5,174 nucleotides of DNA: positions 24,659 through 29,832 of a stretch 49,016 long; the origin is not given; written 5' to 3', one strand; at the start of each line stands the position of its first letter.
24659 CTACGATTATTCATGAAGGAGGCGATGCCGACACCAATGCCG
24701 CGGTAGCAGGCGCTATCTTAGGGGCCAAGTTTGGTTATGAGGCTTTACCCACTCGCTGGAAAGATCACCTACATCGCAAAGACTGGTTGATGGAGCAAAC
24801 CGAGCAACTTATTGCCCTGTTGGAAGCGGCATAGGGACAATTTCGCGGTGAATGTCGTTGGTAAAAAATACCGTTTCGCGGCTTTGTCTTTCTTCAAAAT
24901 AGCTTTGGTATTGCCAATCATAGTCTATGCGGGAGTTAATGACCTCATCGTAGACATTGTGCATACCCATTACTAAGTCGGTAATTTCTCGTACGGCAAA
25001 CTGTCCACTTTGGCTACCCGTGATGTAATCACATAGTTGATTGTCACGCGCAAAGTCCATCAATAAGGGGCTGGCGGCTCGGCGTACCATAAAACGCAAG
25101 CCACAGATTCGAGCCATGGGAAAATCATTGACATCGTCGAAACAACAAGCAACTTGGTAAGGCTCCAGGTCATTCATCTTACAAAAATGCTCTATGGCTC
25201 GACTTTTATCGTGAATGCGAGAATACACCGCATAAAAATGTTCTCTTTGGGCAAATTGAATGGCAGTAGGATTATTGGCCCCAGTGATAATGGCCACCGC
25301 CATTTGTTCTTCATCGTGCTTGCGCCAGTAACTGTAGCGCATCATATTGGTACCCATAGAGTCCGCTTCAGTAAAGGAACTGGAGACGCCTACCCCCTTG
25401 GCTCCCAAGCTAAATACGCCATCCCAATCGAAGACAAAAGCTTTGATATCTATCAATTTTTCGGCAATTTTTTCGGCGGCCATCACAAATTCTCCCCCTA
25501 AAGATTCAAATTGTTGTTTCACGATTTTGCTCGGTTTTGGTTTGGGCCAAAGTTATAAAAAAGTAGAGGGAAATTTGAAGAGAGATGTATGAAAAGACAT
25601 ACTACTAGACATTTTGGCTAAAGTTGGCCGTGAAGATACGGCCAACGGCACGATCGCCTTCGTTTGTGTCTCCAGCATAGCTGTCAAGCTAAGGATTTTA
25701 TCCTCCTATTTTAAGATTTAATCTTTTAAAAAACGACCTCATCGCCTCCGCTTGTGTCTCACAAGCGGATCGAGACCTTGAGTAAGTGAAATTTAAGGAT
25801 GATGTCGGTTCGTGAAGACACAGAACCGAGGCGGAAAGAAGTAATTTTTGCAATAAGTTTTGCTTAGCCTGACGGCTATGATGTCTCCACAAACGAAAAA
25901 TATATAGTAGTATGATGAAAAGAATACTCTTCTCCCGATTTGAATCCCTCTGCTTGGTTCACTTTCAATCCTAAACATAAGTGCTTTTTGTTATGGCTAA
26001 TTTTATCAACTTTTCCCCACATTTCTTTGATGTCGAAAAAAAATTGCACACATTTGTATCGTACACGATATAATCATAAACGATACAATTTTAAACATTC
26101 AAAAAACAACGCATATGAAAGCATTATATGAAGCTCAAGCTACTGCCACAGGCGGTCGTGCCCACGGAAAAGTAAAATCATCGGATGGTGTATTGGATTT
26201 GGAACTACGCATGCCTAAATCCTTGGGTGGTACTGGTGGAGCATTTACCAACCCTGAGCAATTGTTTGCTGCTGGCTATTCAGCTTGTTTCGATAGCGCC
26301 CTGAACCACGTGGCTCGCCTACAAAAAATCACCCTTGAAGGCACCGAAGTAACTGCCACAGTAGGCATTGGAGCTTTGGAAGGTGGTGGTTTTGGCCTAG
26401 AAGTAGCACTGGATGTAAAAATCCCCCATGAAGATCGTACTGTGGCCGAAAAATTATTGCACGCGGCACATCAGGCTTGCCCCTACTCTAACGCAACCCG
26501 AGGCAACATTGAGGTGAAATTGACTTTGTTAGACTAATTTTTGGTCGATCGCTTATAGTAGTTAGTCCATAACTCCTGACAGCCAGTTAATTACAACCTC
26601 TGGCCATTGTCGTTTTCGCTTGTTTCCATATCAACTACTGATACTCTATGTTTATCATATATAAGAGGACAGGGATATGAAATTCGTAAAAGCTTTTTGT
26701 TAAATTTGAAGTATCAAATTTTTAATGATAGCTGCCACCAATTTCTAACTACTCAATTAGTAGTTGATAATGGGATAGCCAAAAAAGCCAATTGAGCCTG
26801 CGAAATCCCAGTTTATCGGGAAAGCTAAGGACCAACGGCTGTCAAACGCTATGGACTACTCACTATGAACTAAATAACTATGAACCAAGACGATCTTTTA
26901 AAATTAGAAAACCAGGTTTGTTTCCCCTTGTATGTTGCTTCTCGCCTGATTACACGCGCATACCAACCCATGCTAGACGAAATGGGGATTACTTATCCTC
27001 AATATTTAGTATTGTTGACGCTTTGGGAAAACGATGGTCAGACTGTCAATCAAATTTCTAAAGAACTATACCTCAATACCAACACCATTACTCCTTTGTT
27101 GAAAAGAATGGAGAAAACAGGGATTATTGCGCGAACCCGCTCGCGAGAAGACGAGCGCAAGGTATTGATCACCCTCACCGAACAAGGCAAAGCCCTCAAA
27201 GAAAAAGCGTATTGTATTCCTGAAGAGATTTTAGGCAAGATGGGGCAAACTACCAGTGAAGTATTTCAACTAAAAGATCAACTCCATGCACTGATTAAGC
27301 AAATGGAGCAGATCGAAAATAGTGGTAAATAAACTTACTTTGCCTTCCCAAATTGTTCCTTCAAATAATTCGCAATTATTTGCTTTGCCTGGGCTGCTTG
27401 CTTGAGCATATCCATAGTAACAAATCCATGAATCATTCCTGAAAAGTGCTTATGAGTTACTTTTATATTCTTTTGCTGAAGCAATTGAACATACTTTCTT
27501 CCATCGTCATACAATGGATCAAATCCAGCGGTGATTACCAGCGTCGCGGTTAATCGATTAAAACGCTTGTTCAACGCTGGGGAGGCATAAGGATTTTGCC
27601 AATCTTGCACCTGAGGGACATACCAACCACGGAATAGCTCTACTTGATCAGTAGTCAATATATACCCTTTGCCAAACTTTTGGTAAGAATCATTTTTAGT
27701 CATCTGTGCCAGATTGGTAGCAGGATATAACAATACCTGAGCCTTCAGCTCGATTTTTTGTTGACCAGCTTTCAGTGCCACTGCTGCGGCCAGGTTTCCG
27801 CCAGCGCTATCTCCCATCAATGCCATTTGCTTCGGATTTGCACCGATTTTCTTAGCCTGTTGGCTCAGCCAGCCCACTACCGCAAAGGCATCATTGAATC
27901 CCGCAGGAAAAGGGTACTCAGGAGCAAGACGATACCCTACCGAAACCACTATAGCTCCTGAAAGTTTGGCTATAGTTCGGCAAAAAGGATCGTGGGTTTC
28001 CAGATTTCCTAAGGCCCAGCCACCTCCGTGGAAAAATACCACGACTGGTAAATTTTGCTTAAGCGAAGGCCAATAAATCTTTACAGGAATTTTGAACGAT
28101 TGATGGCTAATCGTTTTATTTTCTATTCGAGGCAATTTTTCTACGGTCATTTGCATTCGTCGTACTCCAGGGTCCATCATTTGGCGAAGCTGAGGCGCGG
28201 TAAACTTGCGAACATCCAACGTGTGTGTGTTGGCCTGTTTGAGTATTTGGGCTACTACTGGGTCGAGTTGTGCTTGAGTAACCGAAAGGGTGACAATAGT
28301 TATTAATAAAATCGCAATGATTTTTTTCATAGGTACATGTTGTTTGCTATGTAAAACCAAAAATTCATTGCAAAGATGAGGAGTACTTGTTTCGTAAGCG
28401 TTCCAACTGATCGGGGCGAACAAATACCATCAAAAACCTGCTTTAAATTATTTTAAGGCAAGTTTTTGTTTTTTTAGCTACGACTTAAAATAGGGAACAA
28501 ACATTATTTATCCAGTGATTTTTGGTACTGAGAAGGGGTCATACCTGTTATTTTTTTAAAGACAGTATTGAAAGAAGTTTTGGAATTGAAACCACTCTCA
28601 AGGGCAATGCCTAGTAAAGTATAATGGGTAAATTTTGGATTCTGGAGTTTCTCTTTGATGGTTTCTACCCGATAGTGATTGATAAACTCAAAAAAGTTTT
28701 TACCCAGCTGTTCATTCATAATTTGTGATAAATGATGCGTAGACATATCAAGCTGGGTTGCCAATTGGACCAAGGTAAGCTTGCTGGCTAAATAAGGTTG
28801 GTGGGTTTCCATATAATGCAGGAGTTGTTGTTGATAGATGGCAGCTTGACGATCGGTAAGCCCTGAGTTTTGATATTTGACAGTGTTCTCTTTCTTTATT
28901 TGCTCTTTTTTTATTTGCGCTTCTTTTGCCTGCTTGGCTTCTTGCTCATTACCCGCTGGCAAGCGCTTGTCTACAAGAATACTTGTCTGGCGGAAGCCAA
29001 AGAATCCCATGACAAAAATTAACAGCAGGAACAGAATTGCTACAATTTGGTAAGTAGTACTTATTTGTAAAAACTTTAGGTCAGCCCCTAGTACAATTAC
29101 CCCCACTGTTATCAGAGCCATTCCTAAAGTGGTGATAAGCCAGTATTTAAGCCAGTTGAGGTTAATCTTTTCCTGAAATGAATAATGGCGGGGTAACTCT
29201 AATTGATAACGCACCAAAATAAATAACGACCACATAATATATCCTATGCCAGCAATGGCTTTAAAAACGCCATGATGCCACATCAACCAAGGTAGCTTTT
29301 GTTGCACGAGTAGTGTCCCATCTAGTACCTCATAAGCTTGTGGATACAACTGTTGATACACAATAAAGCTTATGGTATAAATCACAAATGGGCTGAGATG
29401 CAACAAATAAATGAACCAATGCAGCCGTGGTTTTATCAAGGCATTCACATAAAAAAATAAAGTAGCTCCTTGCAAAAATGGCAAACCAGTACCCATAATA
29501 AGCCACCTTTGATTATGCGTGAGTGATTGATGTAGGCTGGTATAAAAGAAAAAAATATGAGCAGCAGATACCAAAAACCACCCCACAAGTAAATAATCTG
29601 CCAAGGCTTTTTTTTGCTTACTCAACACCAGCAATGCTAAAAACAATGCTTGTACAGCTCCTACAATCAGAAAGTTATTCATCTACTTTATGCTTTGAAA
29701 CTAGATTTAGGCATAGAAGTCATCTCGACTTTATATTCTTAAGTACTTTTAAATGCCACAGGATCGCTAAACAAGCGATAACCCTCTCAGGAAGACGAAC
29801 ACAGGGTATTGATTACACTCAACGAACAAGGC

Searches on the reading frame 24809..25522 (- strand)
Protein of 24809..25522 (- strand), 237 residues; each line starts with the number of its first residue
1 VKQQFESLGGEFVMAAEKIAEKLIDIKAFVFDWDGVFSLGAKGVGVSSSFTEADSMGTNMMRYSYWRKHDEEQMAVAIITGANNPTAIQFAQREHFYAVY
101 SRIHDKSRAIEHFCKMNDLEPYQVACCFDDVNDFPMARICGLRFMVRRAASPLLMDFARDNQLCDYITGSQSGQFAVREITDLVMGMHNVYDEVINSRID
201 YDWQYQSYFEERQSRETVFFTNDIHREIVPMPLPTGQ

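Call 25: search_protein_families(library=pfam, proteins=[window:24809-25522:-], max_evalue=0.001)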
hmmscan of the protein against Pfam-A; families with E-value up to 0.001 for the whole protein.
window:24809-25522:- (237 aa): 0 families

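Call 68: search_protein_families(library=ncbifam, proteins=[window:24809-25522:-], max_evalue=0.01)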
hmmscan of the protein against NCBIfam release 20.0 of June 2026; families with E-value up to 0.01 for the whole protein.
window:24809-25522:- (237 aa): 6 families
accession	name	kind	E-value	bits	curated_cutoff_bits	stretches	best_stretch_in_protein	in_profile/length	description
NF007019.0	PRK09484.1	equivalog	9.8e-15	54.7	208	1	15-193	14-181/187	3-deoxy-manno-octulosonate-8-phosphatase KdsC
TIGR01670.1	KdsC-phosphatas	subfamily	3.8e-10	39.9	106.95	1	72-186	43-150/154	3-deoxy-D-manno-octulosonate 8-phosphate phosphatase, YrbI family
NF058599.1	KDN-9-PPhBT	equivalog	3.7e-06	27.2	180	1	71-183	43-148/152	3-deoxy-D-glycero-D-galacto-nonulopyranosonate 9-phosphatase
NF002245.0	PRK01158.1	equivalog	0.00016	21.1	198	1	96-178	148-223/233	phosphoglycolate phosphatase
TIGR02726.1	phenyl_P_delta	equivalog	0.00091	19.5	281.95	1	25-195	6-165/169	phenylphosphate carboxylase subunit delta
TIGR01482.1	SPP-subfamily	subfamily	0.0026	17.3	107.15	1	101-154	145-198/225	sucrose-phosphate phosphatase subfamily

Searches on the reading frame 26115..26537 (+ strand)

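Call 25: search_protein_families(library=pfam, proteins=[window:26115-26537:+], max_evalue=0.001)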
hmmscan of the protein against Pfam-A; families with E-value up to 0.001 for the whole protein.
window:26115-26537:+ (140 aa): 1 family
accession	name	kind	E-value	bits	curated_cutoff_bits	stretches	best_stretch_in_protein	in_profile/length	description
PF02566.24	OsmC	-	5.9e-17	62.4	27.5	1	42-136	3-99/100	OsmC-like protein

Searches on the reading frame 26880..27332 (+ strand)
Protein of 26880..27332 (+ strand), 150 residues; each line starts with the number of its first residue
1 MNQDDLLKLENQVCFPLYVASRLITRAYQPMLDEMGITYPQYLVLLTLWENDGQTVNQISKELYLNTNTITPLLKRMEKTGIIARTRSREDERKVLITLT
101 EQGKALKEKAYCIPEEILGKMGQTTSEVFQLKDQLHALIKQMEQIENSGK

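Call 25: search_protein_families(library=pfam, proteins=[window:26880-27332:+], max_evalue=0.001)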
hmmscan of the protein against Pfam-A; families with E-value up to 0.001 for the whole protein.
window:26880-27332:+ (150 aa): 11 families
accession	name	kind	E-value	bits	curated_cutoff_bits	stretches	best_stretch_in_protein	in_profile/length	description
PF22381.2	Staph_reg_Sar_Rot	-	1.7e-21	76.5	27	1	27-109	2-84/85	Transcriptional regulator SarA/Rot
PF01047.28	MarR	-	1.3e-16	60.7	24.6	1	37-95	1-59/59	MarR family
PF12802.13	MarR_2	-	1.2e-10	41.8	27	1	36-93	2-60/61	MarR family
PF13463.12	HTH_27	-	1.4e-06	28.9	22.2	1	38-103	2-68/68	Winged helix DNA-binding domain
PF13412.12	HTH_24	-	9e-06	25.6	21.9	1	44-83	8-47/48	Winged helix-turn-helix DNA-binding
PF01638.23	HxlR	-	7.7e-05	22.9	20.8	1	42-108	8-74/91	HxlR-like helix-turn-helix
PF01978.25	TrmB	-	0.00018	21.7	25.6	1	33-89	2-58/68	Sugar-specific transcriptional regulator TrmB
PF02002.24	TFIIE_alpha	-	0.00024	21.4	22.9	1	42-95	16-69/105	TFIIE alpha subunit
PF13601.12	HTH_34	-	0.00032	21.2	27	1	44-106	5-68/80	Winged helix DNA-binding domain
PF03551.20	PadR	-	0.00036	20.9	27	1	63-105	27-71/75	Transcriptional regulator PadR-like family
PF03965.22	Penicillinase_R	-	0.00097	19.9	22.6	0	44-88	8-56/115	Penicillinase repressor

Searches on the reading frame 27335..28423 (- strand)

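Call 25: search_protein_families(library=pfam, proteins=[window:27335-28423:-], max_evalue=0.001)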
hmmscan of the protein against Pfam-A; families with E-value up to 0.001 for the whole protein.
window:27335-28423:- (362 aa): 6 families
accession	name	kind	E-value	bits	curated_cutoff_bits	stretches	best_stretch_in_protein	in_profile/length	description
PF07859.19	Abhydrolase_3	-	3.5e-71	239.7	25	1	128-335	1-209/210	alpha/beta hydrolase fold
PF20434.5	BD-FAE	-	4.7e-24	85.5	26.8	1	116-229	3-120/215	BD-FAE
PF00135.34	COesterase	-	3.9e-13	49.6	27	1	115-241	89-224/515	Carboxylesterase family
PF07224.18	Chlorophyllase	-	2.1e-09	37.1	26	1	99-239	17-157/301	Chlorophyllase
PF10340.15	Say1_Mug180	-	2.4e-08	33.7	21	1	124-285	122-286/374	Steryl acetyl hydrolase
PF00326.27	Peptidase_S9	-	9e-08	32.3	22.6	1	175-359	44-211/213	Prolyl oligopeptidase family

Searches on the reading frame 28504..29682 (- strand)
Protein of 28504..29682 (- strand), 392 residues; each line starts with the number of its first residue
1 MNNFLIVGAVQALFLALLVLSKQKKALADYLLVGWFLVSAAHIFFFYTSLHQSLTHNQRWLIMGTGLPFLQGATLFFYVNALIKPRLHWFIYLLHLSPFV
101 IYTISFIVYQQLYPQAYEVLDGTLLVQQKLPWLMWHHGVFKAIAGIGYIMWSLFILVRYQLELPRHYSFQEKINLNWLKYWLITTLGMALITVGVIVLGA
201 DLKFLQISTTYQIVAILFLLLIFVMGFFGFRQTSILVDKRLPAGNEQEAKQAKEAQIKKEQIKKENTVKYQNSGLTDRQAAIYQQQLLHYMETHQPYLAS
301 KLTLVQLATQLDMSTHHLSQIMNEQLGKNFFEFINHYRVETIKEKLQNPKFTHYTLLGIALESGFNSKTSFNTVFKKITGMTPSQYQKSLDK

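Call 25: search_protein_families(library=pfam, proteins=[window:28504-29682:-], max_evalue=0.001)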
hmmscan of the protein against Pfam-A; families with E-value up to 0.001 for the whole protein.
window:28504-29682:- (392 aa): 2 families
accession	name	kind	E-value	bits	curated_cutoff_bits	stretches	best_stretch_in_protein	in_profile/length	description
PF12833.13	HTH_18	-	1.3e-19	70.7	33.6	1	307-388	1-79/80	Helix-turn-helix domain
PF00165.29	HTH_AraC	-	3.8e-12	46.5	26.6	1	355-387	10-41/42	Bacterial regulatory helix-turn-helix proteins, AraC family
